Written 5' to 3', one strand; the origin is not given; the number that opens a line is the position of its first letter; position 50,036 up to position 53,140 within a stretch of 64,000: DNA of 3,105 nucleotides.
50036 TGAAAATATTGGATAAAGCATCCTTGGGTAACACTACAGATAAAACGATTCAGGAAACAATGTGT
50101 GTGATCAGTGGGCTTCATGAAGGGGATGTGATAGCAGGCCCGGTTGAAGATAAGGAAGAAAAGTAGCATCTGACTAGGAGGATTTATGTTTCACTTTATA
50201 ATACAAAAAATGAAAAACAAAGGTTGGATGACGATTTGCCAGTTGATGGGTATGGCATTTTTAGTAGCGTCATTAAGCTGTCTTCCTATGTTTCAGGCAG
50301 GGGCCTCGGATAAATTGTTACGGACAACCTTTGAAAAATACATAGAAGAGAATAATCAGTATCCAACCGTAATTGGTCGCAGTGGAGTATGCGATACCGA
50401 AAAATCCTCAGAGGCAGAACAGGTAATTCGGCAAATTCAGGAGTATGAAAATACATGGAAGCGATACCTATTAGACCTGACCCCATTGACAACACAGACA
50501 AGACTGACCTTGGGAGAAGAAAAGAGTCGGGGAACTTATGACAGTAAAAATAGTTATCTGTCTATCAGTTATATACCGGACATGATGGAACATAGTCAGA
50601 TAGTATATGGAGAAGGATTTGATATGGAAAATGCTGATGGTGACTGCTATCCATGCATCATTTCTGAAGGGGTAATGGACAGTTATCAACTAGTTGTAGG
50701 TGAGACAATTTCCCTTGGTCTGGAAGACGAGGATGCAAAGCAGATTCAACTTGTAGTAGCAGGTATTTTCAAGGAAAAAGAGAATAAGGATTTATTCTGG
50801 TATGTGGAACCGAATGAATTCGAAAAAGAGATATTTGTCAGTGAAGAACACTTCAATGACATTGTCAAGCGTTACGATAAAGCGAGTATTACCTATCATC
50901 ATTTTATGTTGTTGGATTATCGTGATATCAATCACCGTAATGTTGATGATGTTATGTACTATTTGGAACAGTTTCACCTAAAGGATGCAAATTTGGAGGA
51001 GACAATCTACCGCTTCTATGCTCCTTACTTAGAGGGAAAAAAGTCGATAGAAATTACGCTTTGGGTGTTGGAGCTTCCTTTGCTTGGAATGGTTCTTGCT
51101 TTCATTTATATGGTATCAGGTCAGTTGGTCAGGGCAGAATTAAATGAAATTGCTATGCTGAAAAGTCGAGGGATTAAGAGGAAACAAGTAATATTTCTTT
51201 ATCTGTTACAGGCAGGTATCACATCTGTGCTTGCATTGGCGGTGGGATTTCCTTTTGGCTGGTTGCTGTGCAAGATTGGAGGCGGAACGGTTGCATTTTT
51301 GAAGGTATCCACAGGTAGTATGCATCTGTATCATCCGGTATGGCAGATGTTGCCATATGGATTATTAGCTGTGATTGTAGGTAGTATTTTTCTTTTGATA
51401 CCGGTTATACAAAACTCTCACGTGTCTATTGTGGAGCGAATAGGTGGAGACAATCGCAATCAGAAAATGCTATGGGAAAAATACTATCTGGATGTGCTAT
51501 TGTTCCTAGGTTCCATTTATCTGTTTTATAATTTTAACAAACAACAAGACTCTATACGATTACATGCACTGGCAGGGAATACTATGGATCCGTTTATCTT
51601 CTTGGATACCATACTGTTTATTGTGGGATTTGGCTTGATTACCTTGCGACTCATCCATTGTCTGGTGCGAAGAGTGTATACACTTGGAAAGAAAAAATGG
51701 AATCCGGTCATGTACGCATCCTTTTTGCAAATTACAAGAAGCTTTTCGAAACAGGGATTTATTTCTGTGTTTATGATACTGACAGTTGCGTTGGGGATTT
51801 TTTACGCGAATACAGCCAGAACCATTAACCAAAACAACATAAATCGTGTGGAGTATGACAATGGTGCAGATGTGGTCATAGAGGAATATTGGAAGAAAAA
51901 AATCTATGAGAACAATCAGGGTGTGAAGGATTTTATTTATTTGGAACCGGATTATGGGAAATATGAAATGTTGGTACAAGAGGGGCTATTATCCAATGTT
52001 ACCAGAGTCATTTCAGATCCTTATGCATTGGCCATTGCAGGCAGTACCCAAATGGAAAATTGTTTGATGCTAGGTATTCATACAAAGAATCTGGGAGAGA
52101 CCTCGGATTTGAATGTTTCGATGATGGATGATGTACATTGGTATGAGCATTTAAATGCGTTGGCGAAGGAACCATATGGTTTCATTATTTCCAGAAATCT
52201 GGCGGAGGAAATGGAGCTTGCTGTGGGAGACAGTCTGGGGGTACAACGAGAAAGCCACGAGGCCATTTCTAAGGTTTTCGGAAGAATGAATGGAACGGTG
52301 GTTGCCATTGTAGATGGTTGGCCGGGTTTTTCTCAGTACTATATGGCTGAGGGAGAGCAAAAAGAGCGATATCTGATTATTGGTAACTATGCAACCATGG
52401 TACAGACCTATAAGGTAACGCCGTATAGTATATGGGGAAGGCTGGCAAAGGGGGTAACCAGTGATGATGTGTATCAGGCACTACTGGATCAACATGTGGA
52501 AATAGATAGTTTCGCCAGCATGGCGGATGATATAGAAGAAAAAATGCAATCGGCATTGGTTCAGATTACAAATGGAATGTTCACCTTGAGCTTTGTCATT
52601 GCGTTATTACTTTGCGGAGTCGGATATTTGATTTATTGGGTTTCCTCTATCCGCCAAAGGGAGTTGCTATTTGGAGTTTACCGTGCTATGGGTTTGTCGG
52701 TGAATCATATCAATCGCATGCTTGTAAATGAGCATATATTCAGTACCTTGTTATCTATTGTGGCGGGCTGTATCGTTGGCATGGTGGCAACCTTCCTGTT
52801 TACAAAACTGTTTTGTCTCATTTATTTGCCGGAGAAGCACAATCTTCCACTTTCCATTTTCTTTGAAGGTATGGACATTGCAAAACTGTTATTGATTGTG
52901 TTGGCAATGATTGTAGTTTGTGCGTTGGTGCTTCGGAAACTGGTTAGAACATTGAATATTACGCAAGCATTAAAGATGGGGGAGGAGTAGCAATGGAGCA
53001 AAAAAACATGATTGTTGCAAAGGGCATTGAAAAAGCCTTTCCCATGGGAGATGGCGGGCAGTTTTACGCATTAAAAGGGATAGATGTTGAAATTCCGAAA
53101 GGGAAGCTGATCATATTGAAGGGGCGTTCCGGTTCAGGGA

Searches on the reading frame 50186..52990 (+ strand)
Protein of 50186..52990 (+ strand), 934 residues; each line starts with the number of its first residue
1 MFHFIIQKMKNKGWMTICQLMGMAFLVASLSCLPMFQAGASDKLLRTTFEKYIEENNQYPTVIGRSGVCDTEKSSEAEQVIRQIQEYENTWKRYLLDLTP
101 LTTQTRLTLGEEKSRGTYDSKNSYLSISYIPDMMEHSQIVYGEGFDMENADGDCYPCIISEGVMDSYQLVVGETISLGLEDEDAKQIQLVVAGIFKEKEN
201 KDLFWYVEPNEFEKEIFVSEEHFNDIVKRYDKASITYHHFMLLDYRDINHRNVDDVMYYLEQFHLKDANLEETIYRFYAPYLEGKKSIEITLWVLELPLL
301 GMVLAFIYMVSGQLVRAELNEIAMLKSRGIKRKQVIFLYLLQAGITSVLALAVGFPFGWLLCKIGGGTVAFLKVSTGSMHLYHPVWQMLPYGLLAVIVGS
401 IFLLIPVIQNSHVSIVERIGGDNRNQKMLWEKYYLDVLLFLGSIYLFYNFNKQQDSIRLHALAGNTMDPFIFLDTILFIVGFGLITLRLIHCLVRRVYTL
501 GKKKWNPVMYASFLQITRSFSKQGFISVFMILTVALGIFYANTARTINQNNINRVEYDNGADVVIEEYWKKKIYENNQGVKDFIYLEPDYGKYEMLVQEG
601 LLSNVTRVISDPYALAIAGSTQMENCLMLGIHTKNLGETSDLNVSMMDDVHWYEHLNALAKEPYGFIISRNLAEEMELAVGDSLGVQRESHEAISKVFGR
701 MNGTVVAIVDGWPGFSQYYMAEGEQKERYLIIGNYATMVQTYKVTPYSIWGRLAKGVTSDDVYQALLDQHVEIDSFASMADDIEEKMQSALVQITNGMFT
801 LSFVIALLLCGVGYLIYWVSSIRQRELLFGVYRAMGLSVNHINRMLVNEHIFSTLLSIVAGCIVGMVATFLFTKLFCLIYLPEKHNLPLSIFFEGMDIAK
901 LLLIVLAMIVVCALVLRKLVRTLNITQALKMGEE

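Call 26: search_protein_families(library=pfam, proteins=[window:50186-52990:+], max_evalue=0.0001)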
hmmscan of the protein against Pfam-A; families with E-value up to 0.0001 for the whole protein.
window:50186-52990:+ (934 aa): 2 families
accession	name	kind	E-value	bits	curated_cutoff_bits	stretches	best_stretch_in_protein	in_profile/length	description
PF02687.27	FtsX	-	1.1e-19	71.1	25.5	2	802-925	3-120/120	FtsX-like permease C-terminal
PF12704.14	MacB_PCD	-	5.2e-05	24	27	0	127-200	90-159/207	MacB-like periplasmic core domain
